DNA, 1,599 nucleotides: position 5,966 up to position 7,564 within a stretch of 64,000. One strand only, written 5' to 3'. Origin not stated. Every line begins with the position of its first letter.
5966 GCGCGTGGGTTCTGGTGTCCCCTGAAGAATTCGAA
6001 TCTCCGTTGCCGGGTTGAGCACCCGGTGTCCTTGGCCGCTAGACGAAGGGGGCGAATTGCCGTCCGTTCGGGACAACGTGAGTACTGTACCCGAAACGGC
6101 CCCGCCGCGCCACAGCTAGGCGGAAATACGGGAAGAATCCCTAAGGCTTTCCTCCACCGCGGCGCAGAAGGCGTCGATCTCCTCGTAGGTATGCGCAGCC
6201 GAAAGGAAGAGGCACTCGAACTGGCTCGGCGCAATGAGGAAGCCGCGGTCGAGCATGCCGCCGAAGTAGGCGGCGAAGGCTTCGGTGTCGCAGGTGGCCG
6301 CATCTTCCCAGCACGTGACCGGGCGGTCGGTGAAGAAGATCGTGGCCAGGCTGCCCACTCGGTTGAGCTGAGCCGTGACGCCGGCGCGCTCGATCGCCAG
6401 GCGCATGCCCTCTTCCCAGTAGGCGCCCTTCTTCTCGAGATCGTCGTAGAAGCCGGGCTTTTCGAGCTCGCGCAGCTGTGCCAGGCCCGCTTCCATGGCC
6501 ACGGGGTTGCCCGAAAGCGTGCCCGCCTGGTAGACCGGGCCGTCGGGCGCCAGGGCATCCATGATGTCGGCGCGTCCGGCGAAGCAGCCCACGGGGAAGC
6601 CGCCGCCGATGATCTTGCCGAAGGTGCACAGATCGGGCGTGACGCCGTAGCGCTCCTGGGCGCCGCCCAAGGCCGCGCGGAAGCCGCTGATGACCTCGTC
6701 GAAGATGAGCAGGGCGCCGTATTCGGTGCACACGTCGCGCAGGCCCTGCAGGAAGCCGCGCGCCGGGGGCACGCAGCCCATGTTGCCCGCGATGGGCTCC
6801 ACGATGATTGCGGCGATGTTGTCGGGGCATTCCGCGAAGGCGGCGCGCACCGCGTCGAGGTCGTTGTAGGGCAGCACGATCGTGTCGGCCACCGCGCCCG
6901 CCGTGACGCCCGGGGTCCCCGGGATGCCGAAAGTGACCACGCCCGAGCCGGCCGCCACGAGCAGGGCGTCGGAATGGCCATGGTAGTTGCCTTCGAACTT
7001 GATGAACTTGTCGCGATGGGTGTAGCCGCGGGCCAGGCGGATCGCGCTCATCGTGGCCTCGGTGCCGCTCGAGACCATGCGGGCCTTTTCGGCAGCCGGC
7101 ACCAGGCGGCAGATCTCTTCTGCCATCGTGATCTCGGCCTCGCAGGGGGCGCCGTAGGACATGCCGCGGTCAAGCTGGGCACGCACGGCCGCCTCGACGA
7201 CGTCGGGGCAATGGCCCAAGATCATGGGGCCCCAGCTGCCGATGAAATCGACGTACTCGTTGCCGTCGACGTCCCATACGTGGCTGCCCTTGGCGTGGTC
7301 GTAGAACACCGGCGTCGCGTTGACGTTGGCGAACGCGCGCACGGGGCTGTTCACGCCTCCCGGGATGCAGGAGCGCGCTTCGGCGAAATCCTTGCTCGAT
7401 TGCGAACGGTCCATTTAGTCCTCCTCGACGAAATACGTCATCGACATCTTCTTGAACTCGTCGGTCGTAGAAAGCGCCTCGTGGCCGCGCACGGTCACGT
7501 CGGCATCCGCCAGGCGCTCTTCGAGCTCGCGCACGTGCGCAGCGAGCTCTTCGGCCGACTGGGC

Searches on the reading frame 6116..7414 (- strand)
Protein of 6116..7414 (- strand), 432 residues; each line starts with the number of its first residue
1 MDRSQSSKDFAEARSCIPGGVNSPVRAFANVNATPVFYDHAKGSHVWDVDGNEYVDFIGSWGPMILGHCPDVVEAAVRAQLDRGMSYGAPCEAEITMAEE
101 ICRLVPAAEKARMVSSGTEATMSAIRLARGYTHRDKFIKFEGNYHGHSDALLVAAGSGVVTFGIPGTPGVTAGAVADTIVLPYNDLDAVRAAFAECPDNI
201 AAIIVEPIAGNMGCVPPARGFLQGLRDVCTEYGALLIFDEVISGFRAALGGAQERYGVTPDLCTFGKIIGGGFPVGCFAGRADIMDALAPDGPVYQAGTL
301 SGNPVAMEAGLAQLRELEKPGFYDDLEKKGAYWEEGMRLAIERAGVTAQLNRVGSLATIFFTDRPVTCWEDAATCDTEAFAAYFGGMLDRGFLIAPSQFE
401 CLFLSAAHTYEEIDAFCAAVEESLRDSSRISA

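Call 9: search_protein_families(library=pfam, proteins=[window:6116-7414:-])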
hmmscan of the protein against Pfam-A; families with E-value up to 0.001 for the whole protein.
window:6116-7414:- (432 aa): 2 families
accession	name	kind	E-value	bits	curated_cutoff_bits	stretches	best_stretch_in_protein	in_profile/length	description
PF00202.27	Aminotran_3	-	5.5e-76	256.3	30.5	1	31-367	6-357/403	Aminotransferase class-III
PF00155.27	Aminotran_1_2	-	4.5e-05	23.2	19.7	1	69-331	19-271/361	Aminotransferase class I and II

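Call 12: find_homologous_proteins(query=window:6116-7414:-, max_evalue=1e-50)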
Query window:6116-7414:- (432 aa): 8000 proteins with E <= 1e-50 among 8000 candidates; the best 120 are listed.
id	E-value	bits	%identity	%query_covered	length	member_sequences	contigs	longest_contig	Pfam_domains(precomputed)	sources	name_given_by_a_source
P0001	3.7e-290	980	99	100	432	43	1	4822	PF00202.28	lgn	-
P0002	2.2e-231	786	82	97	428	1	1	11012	PF00202.28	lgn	-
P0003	5.7e-230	782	82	98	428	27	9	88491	PF00202.28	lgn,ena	-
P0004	1.2e-227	774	79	99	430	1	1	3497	PF00202.28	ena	-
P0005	2.3e-225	766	79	99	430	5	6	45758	PF00202.28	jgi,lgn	jgi:glutamate-1-semialdehyde 2,1-aminomutase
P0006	9.0e-221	751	78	99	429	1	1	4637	PF00202.28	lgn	-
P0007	1.2e-220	751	78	99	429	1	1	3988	PF00202.28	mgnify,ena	mgnify:FL=1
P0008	1.5e-220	751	78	99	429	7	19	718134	PF00202.28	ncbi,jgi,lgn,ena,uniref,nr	ncbi:glutamate-1-semialdehyde 2,1-aminomutase [Denitrobacterium detoxificans]|jgi:glutamate-1-semial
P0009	2.6e-220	750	78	99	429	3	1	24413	PF00202.28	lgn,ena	-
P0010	3.9e-220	749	78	99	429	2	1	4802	PF00202.28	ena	-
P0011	5.3e-220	749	78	98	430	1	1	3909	PF00202.28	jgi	jgi:glutamate-1-semialdehyde 2,1-aminomutase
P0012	3.8e-218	743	76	98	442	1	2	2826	PF00202.28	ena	-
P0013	3.5e-214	730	78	98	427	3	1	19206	PF00202.28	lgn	-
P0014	1.4e-213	728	75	98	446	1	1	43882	PF00202.28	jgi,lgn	jgi:glutamate-1-semialdehyde 2,1-aminomutase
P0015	3.5e-213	726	76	96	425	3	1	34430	PF00202.28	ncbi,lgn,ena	-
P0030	1.9e-206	704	73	98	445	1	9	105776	PF00202.28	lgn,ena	-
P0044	4.1e-201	687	72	99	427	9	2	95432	PF00202.28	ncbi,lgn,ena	-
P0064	4.2e-198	677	71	96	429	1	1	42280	PF00202.28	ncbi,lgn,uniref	ncbi:glutamate-1-semialdehyde 2,1-aminomutase [Slackia heliotrinireducens]|uniref:glutamate-1-semial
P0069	1.1e-197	675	71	98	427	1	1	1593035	PF00202.28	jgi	-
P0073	8.0e-197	672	69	100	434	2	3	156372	PF00202.28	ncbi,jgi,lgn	-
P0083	3.2e-194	664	70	98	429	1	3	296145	PF00202.28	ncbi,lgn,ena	-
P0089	2.3e-193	661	70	98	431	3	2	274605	PF00202.28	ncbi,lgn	-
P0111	1.3e-190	652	71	98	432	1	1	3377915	PF00202.28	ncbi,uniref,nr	ncbi:glutamate-1-semialdehyde 2,1-aminomutase [Arabiibacter massiliensis]|uniref:glutamate-1-semiald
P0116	2.6e-190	651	69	98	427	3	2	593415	PF00202.28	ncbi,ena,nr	ncbi:MAG: glutamate-1-semialdehyde 2 [Actinobacteria bacterium]|nr:MAG: glutamate-1-semialdehyde 2 [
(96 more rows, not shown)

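Call 13: find_encoding_contigs(protein=P0008, flank=8000, max_places=2)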
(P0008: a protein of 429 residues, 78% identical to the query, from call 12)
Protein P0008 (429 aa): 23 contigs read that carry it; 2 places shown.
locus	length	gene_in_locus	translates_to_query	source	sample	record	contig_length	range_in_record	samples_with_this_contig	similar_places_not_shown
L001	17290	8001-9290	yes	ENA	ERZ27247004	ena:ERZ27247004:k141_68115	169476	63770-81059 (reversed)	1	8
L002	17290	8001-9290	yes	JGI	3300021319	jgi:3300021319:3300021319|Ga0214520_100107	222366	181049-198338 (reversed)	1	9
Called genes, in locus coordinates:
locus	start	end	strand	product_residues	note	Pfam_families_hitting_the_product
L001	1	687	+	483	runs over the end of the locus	PF05201:GlutR_N, PF02826:2-Hacid_dh_C (weak), PF01488:Shikimate_DH, PF00745:GlutR_dimer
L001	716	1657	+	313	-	PF01379:Porphobil_deam, PF03900:Porphobil_deamC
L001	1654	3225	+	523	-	PF00590:TP_methylase, PF02602:HEM4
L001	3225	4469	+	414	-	PF04055:Radical_SAM, PF13353:Fer4_12, PF13186:SPASM (weak)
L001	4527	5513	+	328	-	PF00490:ALAD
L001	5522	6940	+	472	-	PF04055:Radical_SAM, PF13186:SPASM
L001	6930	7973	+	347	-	PF22451:NirdL-like_HTH, PF17805:AsnC_trans_reg2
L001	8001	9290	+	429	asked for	PF00202:Aminotran_3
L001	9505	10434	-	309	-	PF01458:SUFBD_core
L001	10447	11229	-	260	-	PF00005:ABC_tran, PF02463:SMC_N (faint)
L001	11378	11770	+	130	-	-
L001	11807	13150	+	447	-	PF28211:GlpR (weak)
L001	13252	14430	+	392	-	PF00953:Glycos_transf_4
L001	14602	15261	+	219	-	PF05198:IF3_N, PF00707:IF3_C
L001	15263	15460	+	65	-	PF01632:Ribosomal_L35p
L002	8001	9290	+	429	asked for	PF00202:Aminotran_3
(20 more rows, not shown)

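Call 14: find_encoding_contigs(protein=P0064, flank=8000, max_places=2)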
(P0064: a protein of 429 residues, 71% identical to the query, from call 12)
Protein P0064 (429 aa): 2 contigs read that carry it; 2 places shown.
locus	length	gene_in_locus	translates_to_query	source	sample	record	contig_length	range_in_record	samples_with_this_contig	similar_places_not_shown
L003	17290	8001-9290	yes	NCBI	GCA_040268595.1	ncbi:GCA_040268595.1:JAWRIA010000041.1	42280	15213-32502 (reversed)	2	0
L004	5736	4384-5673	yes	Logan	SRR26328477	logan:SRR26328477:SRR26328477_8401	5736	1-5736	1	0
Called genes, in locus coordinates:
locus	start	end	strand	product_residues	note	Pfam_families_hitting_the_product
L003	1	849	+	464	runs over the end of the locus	PF05201:GlutR_N, PF01488:Shikimate_DH, PF00745:GlutR_dimer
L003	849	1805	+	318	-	PF01379:Porphobil_deam, PF03900:Porphobil_deamC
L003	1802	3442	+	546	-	PF00590:TP_methylase, PF02602:HEM4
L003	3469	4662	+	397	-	PF04055:Radical_SAM, PF13353:Fer4_12 (weak), PF13186:SPASM (weak)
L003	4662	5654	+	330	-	PF00490:ALAD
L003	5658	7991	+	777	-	-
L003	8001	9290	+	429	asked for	PF00202:Aminotran_3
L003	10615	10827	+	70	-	-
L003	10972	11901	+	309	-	PF00781:DAGK_cat, PF19279:YegS_C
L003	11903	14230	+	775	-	PF00999:Na_H_Exchanger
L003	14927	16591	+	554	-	-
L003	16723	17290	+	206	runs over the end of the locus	PF00574:CLP_protease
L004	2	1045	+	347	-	?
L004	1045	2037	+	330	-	PF00490:ALAD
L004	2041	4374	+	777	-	-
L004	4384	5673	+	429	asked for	PF00202:Aminotran_3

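Call 15: find_encoding_contigs(protein=P0111, flank=8000, max_places=2)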
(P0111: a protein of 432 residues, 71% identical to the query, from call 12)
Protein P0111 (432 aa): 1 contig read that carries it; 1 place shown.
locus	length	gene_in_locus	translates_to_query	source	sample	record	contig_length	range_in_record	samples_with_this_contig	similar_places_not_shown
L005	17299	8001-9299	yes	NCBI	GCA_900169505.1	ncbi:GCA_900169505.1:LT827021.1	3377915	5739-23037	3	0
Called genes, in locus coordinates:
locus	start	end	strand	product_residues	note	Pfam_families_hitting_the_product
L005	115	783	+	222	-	PF13241:NAD_binding_7, PF14824:Sirohm_synth_M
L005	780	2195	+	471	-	PF05201:GlutR_N, PF01488:Shikimate_DH, PF03807:F420_oxidored (weak), PF00745:GlutR_dimer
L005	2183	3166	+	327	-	PF01379:Porphobil_deam, PF03900:Porphobil_deamC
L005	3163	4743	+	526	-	PF00590:TP_methylase, PF02602:HEM4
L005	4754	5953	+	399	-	PF04055:Radical_SAM, PF13353:Fer4_12, PF13186:SPASM (weak)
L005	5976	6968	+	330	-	PF00490:ALAD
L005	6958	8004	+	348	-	PF22451:NirdL-like_HTH, PF17805:AsnC_trans_reg2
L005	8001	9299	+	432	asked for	PF00202:Aminotran_3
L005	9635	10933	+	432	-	PF01964:ThiC_Rad_SAM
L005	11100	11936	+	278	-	PF02110:HK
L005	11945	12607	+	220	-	PF02581:TMP-TENI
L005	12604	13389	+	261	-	PF08543:Phos_pyr_kin, PF00294:PfkB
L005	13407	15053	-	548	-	PF07969:Amidohydro_3, PF01979:Amidohydro_1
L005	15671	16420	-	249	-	PF09360:zf-CDGSH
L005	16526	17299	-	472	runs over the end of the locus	PF01743:PolyA_pol, PF12627:PolyA_pol_RNAbd, PF01966:HD, PF13735:tRNA_NucTran2_2 (weak)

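Call 16: find_encoding_contigs(protein=P0003, flank=8000, max_places=2)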
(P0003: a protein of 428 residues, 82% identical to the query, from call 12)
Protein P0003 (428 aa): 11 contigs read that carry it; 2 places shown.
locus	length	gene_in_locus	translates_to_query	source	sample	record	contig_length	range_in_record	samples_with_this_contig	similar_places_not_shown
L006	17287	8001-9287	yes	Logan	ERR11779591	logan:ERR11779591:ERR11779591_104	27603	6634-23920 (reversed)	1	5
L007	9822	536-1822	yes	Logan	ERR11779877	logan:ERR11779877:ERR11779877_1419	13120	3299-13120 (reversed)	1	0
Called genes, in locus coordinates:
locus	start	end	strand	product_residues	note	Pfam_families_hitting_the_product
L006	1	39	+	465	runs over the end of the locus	PF05201:GlutR_N, PF01488:Shikimate_DH, PF00745:GlutR_dimer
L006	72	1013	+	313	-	PF01379:Porphobil_deam, PF03900:Porphobil_deamC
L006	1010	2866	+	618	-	PF00590:TP_methylase, PF02602:HEM4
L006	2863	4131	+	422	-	PF13353:Fer4_12 (weak), PF04055:Radical_SAM, PF13186:SPASM (weak)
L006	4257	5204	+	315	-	PF00490:ALAD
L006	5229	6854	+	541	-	PF04055:Radical_SAM, PF13186:SPASM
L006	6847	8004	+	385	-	PF13404:HTH_AsnC-type (weak), PF22451:NirdL-like_HTH, PF17805:AsnC_trans_reg2, PF22451:NirdL-like_HTH (weak), PF17805:AsnC_trans_reg2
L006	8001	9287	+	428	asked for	PF00202:Aminotran_3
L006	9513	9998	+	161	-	-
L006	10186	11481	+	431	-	-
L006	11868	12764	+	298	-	PF00318:Ribosomal_S2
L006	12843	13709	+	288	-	PF00889:EF_TS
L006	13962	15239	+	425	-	PF00275:EPSP_synthase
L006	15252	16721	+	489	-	PF03816:LytR_cpsA_psr, PF13399:LytR_C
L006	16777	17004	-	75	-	PF01106:NifU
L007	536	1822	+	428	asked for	PF00202:Aminotran_3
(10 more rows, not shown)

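Call 22: find_encoding_contigs(protein=P0069, flank=10000, max_places=1)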
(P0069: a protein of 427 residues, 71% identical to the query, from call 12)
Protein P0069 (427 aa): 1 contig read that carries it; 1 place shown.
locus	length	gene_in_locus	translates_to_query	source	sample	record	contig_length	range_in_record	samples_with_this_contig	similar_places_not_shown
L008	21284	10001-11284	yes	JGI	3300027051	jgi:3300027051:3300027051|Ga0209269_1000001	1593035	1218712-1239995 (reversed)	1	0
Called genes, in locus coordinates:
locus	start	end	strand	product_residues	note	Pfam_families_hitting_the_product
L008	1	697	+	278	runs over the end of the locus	PF00106:adh_short, PF08659:KR, PF13561:adh_short_C2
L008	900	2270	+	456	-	PF05201:GlutR_N, PF01488:Shikimate_DH, PF00745:GlutR_dimer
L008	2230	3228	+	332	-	PF01379:Porphobil_deam, PF03900:Porphobil_deamC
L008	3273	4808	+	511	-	PF00590:TP_methylase, PF02602:HEM4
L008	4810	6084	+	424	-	PF13353:Fer4_12, PF04055:Radical_SAM, PF13186:SPASM (weak)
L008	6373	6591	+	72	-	-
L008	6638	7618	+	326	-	PF00490:ALAD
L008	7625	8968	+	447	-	PF04055:Radical_SAM, PF13186:SPASM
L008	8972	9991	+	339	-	PF22451:NirdL-like_HTH, PF17805:AsnC_trans_reg2, PF22451:NirdL-like_HTH, PF17805:AsnC_trans_reg2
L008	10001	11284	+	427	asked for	PF00202:Aminotran_3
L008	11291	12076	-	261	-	PF13489:Methyltransf_23, PF01209:Ubie_methyltran (weak), PF08241:Methyltransf_11, PF08242:Methyltransf_12, PF13649:Methyltransf_25, PF13847:Methyltransf_31, PF05148:Methyltransf_8 (weak)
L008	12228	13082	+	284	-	PF00483:NTP_transferase, PF12804:NTP_transf_3, PF00535:Glycos_transf_2 (faint)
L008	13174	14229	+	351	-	PF01073:3Beta_HSD (weak), PF01370:Epimerase, PF02719:Polysacc_synt_2, PF04321:RmlD_sub_bind (faint), PF16363:GDP_Man_Dehyd, PF07993:NAD_binding_4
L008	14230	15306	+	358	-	PF02350:Epimerase_2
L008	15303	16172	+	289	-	PF01370:Epimerase, PF04321:RmlD_sub_bind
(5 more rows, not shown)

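Call 23: find_encoding_contigs(protein=P0116, flank=10000, max_places=1)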
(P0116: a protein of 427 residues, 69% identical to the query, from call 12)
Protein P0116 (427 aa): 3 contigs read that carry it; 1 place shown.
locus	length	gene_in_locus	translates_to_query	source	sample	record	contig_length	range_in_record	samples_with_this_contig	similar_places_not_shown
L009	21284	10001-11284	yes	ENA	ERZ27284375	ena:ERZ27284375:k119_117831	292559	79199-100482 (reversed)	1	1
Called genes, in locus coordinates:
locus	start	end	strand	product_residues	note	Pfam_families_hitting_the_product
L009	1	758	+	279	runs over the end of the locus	PF00106:adh_short, PF08659:KR, PF13561:adh_short_C2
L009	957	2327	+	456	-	PF05201:GlutR_N, PF01488:Shikimate_DH, PF03807:F420_oxidored (weak), PF00745:GlutR_dimer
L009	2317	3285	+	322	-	PF01379:Porphobil_deam, PF03900:Porphobil_deamC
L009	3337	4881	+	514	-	PF00590:TP_methylase, PF02602:HEM4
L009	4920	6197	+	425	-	PF13353:Fer4_12, PF04055:Radical_SAM, PF13186:SPASM (weak)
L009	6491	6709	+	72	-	-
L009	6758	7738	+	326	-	PF00490:ALAD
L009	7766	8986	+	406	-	PF04055:Radical_SAM, PF13186:SPASM (weak)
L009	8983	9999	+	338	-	PF22451:NirdL-like_HTH, PF17805:AsnC_trans_reg2, PF22451:NirdL-like_HTH (weak), PF17805:AsnC_trans_reg2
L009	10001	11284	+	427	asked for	PF00202:Aminotran_3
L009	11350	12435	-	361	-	PF04389:Peptidase_M28, PF01546:Peptidase_M20, PF07687:M20_dimer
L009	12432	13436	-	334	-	PF00356:LacI, PF00532:Peripla_BP_1, PF13407:Peripla_BP_4, PF13377:Peripla_BP_3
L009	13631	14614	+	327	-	PF00532:Peripla_BP_1, PF13407:Peripla_BP_4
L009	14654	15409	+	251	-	PF09818:ABC_ATPase (faint), PF00005:ABC_tran, PF13304:AAA_21 (faint)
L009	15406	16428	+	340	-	PF02653:BPD_transp_2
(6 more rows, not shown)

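Call 27: find_related_loci(query=window:6116-7414:-, collection=genome_contigs, flank=10000)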
Query window:6116-7414:- (432 aa) in genome_contigs; peptide patterns used: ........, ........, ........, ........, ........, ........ (x = any residue, [..] = any of these).
600 stretches matched a pattern (row limit reached: there are more); 593 encode a relative of the query (tblastn E <= 1e-3); the best 80 are kept; 80 distinct loci.
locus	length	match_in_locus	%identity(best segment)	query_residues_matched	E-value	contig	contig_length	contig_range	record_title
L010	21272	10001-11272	77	1-424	0e+0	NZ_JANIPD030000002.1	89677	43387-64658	Curtanaerobium respiraculi strain SWB101512 Scaffold10, whole genome shotgun sequence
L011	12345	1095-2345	67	1-416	9e-173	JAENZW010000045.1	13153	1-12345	MAG: Actinomycetota bacterium isolate BM5_bin.17 BM5_bin17_NODE_922_length_13153_cov_9.072988, whole genome shotgun sequ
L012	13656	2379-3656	58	3-427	7e-162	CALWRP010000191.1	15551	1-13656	MAG: uncultured Clostridia bacterium isolate E27__bin233 genome assembly, contig: E27__k127_4082011, whole genome shotgu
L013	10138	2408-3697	54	1-428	2e-158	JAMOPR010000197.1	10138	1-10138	MAG: Desulfurobacteriaceae bacterium isolate 4559-240_metabat1_scaf2bin.055 4559-240_scaffold_3692_c1, whole genome shot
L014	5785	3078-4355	58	1-425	7e-160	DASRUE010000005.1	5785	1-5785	MAG TPA_asm: Bacteroidota bacterium isolate SMAG_U7886 k141_2356275, whole genome shotgun sequence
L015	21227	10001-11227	59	17-424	1e-156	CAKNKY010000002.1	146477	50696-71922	MAG TPA_asm: uncultured Anaeromassilibacillus sp. isolate ERR3414594_bin.42_metaWRAP_v1.1_MAG genome assembly, contig: N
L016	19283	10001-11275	56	2-425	6e-156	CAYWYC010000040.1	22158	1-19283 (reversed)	MAG TPA_asm: uncultured Candidatus Sumerlaeota bacterium isolate SRP252850_co1_211 genome assembly, contig: NODE_4203_le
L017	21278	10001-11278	54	1-425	1e-153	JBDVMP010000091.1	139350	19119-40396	MAG: Cyclobacteriaceae bacterium isolate LC.127.F.D4_180_7 LC_127_F_D4_180_7_000000000125, whole genome shotgun sequence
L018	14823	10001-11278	54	1-425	2e-152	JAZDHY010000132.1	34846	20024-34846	MAG: bacterium isolate MEGAHIT-group-0.373 k141_7437435, whole genome shotgun sequence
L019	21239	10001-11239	57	1-413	2e-152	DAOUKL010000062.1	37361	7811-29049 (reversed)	MAG TPA_asm: Dehalococcoidia bacterium isolate S5_327 k113_121619, whole genome shotgun sequence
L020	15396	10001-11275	54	1-424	5e-152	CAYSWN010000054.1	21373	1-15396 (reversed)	MAG TPA_asm: uncultured Ignavibacterium sp. isolate binchicken_co269_41 genome assembly, contig: NODE_2201_length_21373_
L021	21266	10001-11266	55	4-424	7e-152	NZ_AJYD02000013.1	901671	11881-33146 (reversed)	Enterovibrio norvegicus FF-33 FF-33_contig_18, whole genome shotgun sequence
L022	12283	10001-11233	55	5-414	4e-152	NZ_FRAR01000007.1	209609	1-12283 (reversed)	Desulforamulus aeronauticus DSM 10349, whole genome shotgun sequence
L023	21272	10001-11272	57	2-425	1e-151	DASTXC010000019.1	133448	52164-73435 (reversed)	MAG TPA_asm: Verrucomicrobiia bacterium isolate SMAG_U2404 k141_783125, whole genome shotgun sequence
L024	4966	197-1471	53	1-424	6e-154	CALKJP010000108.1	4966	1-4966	MAG: uncultured Bacteroidia bacterium isolate N1_Bin_MAXBIN__135_sub_1 genome assembly, contig: c_000001347575, whole ge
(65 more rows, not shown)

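Call 32: list_cluster_members(proteins=[window:6116-7414:-, window:15035-16384:-])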
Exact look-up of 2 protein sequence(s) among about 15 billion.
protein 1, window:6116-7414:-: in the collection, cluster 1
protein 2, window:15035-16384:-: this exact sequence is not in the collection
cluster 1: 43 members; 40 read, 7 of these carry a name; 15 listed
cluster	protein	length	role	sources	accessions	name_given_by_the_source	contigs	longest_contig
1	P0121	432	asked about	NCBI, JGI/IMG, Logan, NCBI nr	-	-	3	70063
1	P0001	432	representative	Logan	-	-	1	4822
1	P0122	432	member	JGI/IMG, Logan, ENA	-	glutamate-1-semialdehyde 2,1-aminomutase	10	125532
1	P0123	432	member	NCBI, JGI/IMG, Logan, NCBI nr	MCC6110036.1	MAG: glutamate-1-semialdehyde 2,1-aminomutase [Denitrobacterium sp.] | glutamate-1-semialdehyde 2,1-aminomutase | glutamate-1-semialdehyde 2,1-aminomutase [Denitrobacterium sp.]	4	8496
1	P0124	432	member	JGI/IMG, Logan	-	glutamate-1-semialdehyde 2,1-aminomutase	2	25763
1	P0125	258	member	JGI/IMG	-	-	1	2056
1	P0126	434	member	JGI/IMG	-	glutamate-1-semialdehyde 2,1-aminomutase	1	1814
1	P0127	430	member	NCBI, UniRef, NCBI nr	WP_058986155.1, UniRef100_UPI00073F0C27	glutamate-1-semialdehyde 2,1-aminomutase [Hugonella massiliensis] | glutamate-1-semialdehyde 2,1-aminomutase n=1 Tax=Hugonella massiliensis TaxID=1720315 ...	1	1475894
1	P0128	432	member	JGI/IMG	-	glutamate-1-semialdehyde 2,1-aminomutase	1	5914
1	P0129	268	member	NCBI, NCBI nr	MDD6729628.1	MAG: glutamate-1-semialdehyde 2,1-aminomutase, partial [Eggerthellaceae bacterium] | glutamate-1-semialdehyde 2,1-aminomutase [Eggerthellaceae bacterium]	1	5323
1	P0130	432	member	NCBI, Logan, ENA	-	-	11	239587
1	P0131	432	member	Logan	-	-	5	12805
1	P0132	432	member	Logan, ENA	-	-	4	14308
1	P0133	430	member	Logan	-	-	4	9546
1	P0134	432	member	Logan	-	-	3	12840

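Call 33: find_encoding_contigs(protein=P0127, flank=10000, max_places=2)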
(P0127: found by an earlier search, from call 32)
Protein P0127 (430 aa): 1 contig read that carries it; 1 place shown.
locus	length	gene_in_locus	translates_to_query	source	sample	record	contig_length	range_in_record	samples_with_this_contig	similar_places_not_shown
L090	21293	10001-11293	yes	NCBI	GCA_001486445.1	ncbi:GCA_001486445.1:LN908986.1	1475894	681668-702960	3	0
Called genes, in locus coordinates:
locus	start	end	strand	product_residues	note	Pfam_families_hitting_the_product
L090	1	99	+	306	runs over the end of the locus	PF00497:SBP_bac_3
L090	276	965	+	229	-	PF13241:NAD_binding_7, PF14824:Sirohm_synth_M (weak)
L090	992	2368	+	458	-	PF05201:GlutR_N, PF01488:Shikimate_DH, PF00745:GlutR_dimer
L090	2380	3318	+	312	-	PF01379:Porphobil_deam, PF03900:Porphobil_deamC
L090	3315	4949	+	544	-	PF00590:TP_methylase, PF02602:HEM4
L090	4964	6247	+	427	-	PF13353:Fer4_12 (weak), PF04055:Radical_SAM, PF13186:SPASM (weak)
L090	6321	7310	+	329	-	PF00490:ALAD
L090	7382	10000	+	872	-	PF04055:Radical_SAM, PF13186:SPASM, PF22451:NirdL-like_HTH, PF17805:AsnC_trans_reg2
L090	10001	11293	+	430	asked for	PF00202:Aminotran_3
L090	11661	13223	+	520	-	PF01832:Glucosaminidase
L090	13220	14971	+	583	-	PF19484:DUF6020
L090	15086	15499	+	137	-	-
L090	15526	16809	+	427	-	-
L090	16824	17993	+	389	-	PF00953:Glycos_transf_4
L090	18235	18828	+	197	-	PF05198:IF3_N, PF00707:IF3_C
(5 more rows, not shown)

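Call 61: find_encoding_contigs(protein=P0089, flank=10000, max_places=1)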
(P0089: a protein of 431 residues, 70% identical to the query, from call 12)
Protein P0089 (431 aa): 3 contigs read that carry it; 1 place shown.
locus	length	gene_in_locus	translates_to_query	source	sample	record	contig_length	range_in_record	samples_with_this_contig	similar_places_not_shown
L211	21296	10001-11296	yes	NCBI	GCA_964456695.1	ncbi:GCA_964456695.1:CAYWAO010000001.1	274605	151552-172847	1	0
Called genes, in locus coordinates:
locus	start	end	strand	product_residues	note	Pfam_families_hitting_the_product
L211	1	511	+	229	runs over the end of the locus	PF00376:MerR (weak), PF13411:MerR_1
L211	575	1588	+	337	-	PF04055:Radical_SAM, PF13353:Fer4_12 (weak), PF13186:SPASM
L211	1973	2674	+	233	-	PF13241:NAD_binding_7, PF14824:Sirohm_synth_M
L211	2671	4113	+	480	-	PF05201:GlutR_N, PF16912:Glu_dehyd_C (faint), PF01488:Shikimate_DH, PF00745:GlutR_dimer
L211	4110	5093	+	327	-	PF01379:Porphobil_deam, PF03900:Porphobil_deamC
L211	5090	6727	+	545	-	PF00590:TP_methylase, PF02602:HEM4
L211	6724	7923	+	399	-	PF04055:Radical_SAM, PF13353:Fer4_12, PF13186:SPASM (weak)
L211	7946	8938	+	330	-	PF00490:ALAD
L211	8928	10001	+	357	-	PF22451:NirdL-like_HTH, PF17805:AsnC_trans_reg2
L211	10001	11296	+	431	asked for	PF00202:Aminotran_3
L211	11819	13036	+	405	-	PF01058:Oxidored_q6, PF14720:NiFe_hyd_SSU_C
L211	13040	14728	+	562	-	PF27537:HoxH (weak), PF00374:NiFeSe_Hases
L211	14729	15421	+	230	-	PF01292:Ni_hydr_CYTB, PF14358:DUF4405 (faint)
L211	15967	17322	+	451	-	PF00890:FAD_binding_2 (faint), PF01266:DAO (faint), PF01593:Amino_oxidase, PF07992:Pyr_redox_2 (faint), PF13450:NAD_binding_8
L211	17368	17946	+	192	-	PF03551:PadR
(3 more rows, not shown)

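Call 62: find_encoding_contigs(protein=P0083, flank=10000, max_places=1)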
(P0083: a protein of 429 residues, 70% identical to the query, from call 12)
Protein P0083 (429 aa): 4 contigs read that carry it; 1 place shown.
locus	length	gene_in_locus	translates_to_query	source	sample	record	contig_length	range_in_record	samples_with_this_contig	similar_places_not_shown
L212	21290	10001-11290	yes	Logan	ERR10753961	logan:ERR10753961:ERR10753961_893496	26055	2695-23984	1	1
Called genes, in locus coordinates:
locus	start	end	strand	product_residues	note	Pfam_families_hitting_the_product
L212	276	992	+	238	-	PF13241:NAD_binding_7, PF14824:Sirohm_synth_M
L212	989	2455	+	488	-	PF05201:GlutR_N, PF01488:Shikimate_DH, PF00745:GlutR_dimer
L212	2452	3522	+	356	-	PF01379:Porphobil_deam, PF03900:Porphobil_deamC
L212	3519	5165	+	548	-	PF00590:TP_methylase, PF02602:HEM4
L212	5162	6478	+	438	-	PF13353:Fer4_12 (weak), PF04055:Radical_SAM, PF13186:SPASM (weak)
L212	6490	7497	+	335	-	PF00490:ALAD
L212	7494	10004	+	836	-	PF04055:Radical_SAM, PF13186:SPASM, PF22451:NirdL-like_HTH, PF17805:AsnC_trans_reg2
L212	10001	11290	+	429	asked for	PF00202:Aminotran_3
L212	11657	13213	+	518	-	PF17853:GGDEF_2 (weak), PF13556:HTH_30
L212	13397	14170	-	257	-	PF06314:ADC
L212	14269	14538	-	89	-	-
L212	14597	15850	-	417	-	-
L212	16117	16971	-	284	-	PF00753:Lactamase_B, PF23023:Anti-Pycsar_Apyc1 (weak), PF12706:Lactamase_B_2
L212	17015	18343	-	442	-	PF13173:AAA_14, PF13635:DUF4143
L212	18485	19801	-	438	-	PF13173:AAA_14, PF13635:DUF4143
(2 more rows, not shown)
